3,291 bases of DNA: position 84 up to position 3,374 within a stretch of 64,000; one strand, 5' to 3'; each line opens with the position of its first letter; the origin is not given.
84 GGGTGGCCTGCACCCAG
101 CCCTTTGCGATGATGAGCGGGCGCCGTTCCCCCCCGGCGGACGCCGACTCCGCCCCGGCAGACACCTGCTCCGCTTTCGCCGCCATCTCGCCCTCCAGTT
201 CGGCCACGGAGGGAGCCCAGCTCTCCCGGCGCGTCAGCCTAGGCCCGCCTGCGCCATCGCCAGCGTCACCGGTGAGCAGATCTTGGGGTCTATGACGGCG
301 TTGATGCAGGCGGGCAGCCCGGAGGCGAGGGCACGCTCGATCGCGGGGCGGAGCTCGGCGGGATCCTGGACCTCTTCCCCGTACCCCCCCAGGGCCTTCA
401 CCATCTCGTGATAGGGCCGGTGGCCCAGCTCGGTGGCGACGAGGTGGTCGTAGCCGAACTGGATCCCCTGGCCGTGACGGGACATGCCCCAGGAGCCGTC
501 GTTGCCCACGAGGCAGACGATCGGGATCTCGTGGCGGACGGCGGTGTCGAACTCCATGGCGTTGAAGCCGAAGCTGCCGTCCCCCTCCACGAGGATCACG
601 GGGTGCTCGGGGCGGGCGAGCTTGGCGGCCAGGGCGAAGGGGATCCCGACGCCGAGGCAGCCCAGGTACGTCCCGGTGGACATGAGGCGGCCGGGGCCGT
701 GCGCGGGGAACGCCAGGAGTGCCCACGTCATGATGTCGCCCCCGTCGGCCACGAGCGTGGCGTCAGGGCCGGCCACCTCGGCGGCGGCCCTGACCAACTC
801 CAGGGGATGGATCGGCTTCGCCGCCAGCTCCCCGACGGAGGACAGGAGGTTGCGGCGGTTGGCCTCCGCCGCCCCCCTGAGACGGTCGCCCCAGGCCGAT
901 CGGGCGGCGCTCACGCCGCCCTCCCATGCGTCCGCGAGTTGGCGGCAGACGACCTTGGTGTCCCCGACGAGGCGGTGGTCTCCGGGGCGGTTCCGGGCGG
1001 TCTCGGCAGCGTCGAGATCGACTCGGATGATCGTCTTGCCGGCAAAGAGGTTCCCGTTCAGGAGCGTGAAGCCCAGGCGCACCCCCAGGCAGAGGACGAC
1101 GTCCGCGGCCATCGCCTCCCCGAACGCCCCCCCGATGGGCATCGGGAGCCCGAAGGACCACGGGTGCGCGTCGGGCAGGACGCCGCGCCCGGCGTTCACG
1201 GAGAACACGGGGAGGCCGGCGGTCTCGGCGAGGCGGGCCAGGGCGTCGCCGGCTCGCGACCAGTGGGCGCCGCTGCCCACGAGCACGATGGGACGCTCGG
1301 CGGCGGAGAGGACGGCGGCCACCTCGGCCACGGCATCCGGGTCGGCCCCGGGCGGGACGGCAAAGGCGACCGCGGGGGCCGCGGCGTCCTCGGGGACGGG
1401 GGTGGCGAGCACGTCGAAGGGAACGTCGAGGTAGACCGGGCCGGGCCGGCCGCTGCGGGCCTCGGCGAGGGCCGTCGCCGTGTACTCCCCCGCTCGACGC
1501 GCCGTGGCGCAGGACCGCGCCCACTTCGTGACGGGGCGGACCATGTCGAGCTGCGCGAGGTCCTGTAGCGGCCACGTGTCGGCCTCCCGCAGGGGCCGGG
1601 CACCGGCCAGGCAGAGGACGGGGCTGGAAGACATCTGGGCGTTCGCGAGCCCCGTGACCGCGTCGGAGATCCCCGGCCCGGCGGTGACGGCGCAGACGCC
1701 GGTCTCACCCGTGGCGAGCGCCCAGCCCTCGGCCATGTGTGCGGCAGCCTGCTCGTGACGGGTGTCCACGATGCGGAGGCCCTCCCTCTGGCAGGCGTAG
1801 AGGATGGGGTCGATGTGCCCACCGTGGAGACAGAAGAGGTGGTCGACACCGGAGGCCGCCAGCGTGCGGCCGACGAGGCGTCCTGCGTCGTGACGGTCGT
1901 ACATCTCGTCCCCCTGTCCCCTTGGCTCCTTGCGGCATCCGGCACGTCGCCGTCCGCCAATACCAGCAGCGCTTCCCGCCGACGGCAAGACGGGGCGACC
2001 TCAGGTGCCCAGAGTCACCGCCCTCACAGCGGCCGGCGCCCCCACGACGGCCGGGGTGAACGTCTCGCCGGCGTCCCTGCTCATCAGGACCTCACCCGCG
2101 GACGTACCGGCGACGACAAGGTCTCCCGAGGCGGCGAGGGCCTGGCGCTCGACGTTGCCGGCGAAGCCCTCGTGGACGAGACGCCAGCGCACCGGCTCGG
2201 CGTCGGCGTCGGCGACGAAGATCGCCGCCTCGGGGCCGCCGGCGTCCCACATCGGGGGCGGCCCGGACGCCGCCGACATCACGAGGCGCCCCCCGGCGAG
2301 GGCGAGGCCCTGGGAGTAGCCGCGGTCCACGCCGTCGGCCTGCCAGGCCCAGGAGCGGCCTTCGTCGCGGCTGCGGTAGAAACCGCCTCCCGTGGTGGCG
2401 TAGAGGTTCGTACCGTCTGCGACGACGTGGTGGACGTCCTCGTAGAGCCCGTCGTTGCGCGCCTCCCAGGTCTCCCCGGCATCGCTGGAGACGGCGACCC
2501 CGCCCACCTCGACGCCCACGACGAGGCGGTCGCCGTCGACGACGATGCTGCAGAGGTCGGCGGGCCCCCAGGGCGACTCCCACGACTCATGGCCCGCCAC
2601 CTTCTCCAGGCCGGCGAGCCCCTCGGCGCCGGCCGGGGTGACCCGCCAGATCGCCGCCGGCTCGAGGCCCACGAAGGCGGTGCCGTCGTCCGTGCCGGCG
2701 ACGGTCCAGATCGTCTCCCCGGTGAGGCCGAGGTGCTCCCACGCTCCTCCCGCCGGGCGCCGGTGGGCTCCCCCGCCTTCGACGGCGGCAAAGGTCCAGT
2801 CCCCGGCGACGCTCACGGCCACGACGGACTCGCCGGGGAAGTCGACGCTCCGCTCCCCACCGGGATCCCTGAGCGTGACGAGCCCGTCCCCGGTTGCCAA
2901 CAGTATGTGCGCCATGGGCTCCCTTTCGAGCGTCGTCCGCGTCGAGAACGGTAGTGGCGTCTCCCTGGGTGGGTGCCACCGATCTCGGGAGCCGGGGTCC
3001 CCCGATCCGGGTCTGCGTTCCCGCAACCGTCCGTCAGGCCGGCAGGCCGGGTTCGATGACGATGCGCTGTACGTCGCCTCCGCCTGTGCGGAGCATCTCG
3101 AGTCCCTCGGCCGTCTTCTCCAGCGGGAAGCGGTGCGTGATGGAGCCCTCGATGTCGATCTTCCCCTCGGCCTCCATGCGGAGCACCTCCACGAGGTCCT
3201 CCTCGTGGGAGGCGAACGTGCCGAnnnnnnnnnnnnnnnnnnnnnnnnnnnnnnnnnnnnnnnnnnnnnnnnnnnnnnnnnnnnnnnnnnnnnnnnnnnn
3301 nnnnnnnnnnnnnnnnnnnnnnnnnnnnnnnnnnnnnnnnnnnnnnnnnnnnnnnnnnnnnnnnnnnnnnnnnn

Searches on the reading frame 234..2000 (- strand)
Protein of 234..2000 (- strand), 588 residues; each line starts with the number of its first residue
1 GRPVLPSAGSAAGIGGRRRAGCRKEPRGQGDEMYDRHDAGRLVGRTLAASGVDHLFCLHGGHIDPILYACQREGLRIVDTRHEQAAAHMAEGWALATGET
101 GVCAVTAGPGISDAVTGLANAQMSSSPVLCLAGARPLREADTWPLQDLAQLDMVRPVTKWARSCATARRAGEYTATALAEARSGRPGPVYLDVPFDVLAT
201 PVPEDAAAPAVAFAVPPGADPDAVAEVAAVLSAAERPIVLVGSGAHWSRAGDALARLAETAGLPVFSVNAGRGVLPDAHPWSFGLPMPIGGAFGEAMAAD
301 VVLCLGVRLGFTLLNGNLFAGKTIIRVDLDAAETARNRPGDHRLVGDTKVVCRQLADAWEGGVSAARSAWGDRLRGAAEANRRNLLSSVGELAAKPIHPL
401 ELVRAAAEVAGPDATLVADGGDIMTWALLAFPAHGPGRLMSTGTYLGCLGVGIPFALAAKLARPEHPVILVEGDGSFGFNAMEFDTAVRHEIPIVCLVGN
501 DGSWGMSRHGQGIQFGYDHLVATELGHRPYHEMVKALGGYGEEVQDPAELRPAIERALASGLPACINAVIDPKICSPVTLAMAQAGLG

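Call 8: search_protein_families(library=pfam, proteins=[window:234-2000:-], max_evalue=0.001)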
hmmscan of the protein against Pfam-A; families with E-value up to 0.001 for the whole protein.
window:234-2000:- (588 aa): 3 families
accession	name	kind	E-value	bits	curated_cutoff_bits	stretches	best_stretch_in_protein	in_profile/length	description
PF02776.23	TPP_enzyme_N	-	8.8e-35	119.5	26.8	1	39-151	3-117/119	Thiamine pyrophosphate enzyme, N-terminal TPP binding domain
PF02775.26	TPP_enzyme_C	-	1.9e-31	109.4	21.9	1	419-567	1-150/151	Thiamine pyrophosphate enzyme, C-terminal TPP binding domain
PF00205.28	TPP_enzyme_M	-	8.4e-28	97.2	30.4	1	224-355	1-137/137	Thiamine pyrophosphate enzyme, central domain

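Call 28: find_encoding_contigs(protein=window:234-1904:-, flank=10000, max_places=3)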
Protein window:234-1904:- (556 aa): 22 contigs read that carry it; 3 places shown.
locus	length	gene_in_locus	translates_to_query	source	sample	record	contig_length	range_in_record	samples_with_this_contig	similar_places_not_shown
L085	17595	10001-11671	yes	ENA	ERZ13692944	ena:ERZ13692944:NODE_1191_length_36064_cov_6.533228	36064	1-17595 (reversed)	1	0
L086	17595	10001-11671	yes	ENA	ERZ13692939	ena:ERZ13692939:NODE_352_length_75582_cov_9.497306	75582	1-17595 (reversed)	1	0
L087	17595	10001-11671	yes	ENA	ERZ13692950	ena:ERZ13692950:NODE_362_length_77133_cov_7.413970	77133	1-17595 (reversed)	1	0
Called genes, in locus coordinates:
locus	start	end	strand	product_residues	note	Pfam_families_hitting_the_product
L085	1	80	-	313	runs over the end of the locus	PF01933:CofD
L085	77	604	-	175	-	-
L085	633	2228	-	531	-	PF00890:FAD_binding_2 (faint), PF01266:DAO (weak), PF01494:FAD_binding_3 (weak), PF01593:Amino_oxidase, PF01946:Thi4 (weak), PF13450:NAD_binding_8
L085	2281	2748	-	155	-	-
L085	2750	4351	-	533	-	PF00890:FAD_binding_2 (faint), PF01266:DAO (weak), PF01946:Thi4 (weak), PF07992:Pyr_redox_2 (faint), PF12831:FAD_oxidored (faint), PF13450:NAD_binding_8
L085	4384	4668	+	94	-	-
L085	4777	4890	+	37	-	-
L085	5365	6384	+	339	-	PF00145:DNA_methylase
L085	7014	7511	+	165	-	-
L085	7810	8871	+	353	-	PF08240:ADH_N, PF00107:ADH_zinc_N, PF13602:ADH_zinc_N_2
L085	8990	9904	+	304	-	PF02012:BNR (faint)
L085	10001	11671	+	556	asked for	PF02776:TPP_enzyme_N, PF00205:TPP_enzyme_M, PF02775:TPP_enzyme_C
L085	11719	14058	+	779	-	PF22085:NorB_cytochrome_c-like, PF00115:COX1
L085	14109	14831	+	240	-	PF03006:HlyIII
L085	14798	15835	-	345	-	PF02628:COX15-CtaA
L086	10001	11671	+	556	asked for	PF02776:TPP_enzyme_N, PF00205:TPP_enzyme_M, PF02775:TPP_enzyme_C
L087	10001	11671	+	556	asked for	PF02776:TPP_enzyme_N, PF00205:TPP_enzyme_M, PF02775:TPP_enzyme_C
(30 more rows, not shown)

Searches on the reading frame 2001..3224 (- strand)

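Call 8: search_protein_families(library=pfam, proteins=[window:2001-3224:-], max_evalue=0.001)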
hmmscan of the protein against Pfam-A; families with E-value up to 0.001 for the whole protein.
window:2001-3224:- (407 aa): 1 family
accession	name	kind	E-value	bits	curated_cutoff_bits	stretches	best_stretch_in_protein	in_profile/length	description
PF02012.26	BNR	-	2.8e-06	26.9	27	0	245-254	2-11/12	BNR/Asp-box repeat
